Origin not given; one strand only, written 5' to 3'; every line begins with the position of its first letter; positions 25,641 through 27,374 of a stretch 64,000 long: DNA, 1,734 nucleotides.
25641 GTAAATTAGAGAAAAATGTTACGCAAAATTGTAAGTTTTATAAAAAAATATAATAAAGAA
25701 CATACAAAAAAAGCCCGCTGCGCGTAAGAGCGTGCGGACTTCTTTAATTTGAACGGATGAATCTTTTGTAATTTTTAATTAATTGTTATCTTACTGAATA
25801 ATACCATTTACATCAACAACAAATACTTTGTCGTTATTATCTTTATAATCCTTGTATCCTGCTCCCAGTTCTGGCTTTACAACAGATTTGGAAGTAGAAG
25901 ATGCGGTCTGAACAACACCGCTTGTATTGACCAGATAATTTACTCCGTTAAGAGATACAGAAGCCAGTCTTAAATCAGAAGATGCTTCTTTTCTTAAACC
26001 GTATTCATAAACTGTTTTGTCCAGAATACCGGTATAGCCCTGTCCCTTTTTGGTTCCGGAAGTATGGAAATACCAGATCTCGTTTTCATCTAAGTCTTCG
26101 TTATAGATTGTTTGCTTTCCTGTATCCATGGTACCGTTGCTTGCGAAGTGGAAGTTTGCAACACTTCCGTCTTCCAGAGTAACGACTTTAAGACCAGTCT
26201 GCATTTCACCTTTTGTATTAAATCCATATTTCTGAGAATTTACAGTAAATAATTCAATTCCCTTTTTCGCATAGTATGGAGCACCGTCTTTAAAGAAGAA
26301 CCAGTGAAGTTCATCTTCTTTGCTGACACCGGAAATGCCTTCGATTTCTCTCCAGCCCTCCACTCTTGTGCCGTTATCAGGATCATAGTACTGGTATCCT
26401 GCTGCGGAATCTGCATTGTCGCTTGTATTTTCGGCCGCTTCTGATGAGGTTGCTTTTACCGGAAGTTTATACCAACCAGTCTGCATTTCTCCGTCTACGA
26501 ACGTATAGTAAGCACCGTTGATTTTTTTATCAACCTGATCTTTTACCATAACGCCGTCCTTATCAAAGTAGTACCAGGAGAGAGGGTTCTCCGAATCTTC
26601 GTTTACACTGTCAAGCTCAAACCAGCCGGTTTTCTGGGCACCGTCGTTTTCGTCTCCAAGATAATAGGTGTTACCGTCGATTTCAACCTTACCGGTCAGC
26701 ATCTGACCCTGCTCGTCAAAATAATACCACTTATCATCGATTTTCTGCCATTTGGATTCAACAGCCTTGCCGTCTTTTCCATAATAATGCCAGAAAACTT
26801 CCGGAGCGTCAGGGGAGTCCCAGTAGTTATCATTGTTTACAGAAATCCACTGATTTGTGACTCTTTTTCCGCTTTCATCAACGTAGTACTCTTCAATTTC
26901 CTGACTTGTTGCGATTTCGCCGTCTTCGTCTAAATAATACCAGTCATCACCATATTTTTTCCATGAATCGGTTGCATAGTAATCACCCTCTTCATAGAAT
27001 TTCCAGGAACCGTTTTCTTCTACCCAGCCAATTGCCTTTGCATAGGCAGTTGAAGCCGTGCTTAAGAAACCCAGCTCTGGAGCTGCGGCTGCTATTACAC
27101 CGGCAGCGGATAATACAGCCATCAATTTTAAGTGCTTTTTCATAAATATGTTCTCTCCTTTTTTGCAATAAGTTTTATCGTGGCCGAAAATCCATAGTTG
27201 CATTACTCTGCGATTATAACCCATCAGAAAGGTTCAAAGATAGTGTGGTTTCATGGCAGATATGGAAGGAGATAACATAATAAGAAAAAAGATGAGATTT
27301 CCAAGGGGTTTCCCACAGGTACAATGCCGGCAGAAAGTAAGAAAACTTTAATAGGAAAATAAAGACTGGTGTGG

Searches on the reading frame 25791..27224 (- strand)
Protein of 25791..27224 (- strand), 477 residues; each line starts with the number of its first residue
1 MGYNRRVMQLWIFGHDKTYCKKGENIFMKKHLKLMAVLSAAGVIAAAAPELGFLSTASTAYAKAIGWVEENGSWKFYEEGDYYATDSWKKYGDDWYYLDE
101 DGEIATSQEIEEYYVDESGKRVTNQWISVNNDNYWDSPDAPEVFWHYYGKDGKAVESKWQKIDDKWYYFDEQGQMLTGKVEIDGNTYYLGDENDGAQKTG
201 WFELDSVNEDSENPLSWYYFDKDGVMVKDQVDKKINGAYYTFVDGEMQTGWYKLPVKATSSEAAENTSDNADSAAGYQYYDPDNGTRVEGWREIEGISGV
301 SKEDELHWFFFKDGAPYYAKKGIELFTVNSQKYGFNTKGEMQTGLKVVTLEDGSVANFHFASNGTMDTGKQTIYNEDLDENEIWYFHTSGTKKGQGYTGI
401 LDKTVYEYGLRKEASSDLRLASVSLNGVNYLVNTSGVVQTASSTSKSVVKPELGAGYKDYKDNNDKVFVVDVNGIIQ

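Call 3: search_protein_families(library=pfam, proteins=[window:25791-27224:-])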
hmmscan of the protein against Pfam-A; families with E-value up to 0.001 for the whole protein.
window:25791-27224:- (477 aa): 3 families
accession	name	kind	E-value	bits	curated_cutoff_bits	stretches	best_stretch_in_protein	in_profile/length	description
PF19127.6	Choline_bind_3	-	7.2e-23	80.7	27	2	158-199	3-44/47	Choline-binding repeat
PF01473.26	Choline_bind_1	-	9.4e-09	35.6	20.5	2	158-175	2-19/19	Putative cell wall binding repeat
PF19085.6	Choline_bind_2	-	2.3e-07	31.4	27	1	83-120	2-37/38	Choline-binding repeat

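Call 4: search_protein_families(library=ncbifam, proteins=[window:25791-27224:-])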
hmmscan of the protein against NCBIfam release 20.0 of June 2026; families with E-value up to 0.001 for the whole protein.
window:25791-27224:- (477 aa): 4 families
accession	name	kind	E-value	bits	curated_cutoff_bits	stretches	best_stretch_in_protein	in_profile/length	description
NF033930.1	pneumo_PspA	exception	4.2e-29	101.8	850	3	62-201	479-604/659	pneumococcal surface protein A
NF033838.0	PspC_subgroup_1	exception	1.4e-19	70.2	700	2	144-256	494-593/684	pneumococcal surface protein PspC, choline-binding form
NF033840.1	PspC_relate_1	equivalog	3.7e-17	61.7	850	3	144-205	837-895/967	PspC-related protein choline-binding protein 1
TIGR04035.1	glucan_65_rpt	repeat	3.7e-15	55.9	147.7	1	166-200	1-33/64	glucan-binding repeat-containing protein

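Call 76: search_solved_structures(query=window:25791-27224:-, max_evalue=0.001)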
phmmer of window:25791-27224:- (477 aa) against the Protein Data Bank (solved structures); distinct sequences matched with E-value up to 0.001: 49.
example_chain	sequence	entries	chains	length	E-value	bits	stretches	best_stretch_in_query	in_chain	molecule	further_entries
7pog_A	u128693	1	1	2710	3.4e-22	82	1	146-270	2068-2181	Toxin A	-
9mx1_A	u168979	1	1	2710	2.1e-20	76.1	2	146-369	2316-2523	Toxin A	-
8jhz_A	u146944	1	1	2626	1.4e-19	73.4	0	150-206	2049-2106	Hemorrhagic toxin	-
7u1z_B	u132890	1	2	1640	5.8e-16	61.5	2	146-364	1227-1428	Toxin A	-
2v04_A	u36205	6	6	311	1.2e-14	57.1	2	76-202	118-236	CHOLINE BINDING PROTEIN F | CHOLINE-BINDING PROTEIN F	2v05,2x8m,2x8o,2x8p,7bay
2vyu_A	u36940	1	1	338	1.6e-14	56.7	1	76-204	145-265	CHOLINE BINDING PROTEIN F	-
2bib_A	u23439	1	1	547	2.6e-14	56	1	145-203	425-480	TEICHOIC ACID PHOSPHORYLCHOLINE ESTERASE/ CHOLINE BINDING PROTEIN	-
3hia_A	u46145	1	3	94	1.6e-11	46.8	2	62-121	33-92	Choline binding protein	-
1gvm_A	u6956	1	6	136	6.7e-11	44.7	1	145-227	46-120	AUTOLYSIN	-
4iwt_A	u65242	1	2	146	7.4e-11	44.6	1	145-227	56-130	Lytic amidase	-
1hcx_A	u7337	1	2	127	1.5e-10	43.6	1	145-227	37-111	MAJOR AUTOLYSIN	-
2bml_A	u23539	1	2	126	2.2e-10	43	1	145-227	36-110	AUTOLYSIN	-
8ji0_A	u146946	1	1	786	5.9e-10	41.6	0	159-255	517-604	Maltose/maltodextrin-binding periplasmic protein,Hemorrhagic toxin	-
9o9q_A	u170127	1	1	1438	6.4e-10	41.5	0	144-237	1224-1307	Glucosyltransferase-S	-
9o9p_A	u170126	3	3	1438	6.4e-10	41.5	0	144-237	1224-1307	Glucosyltransferase-S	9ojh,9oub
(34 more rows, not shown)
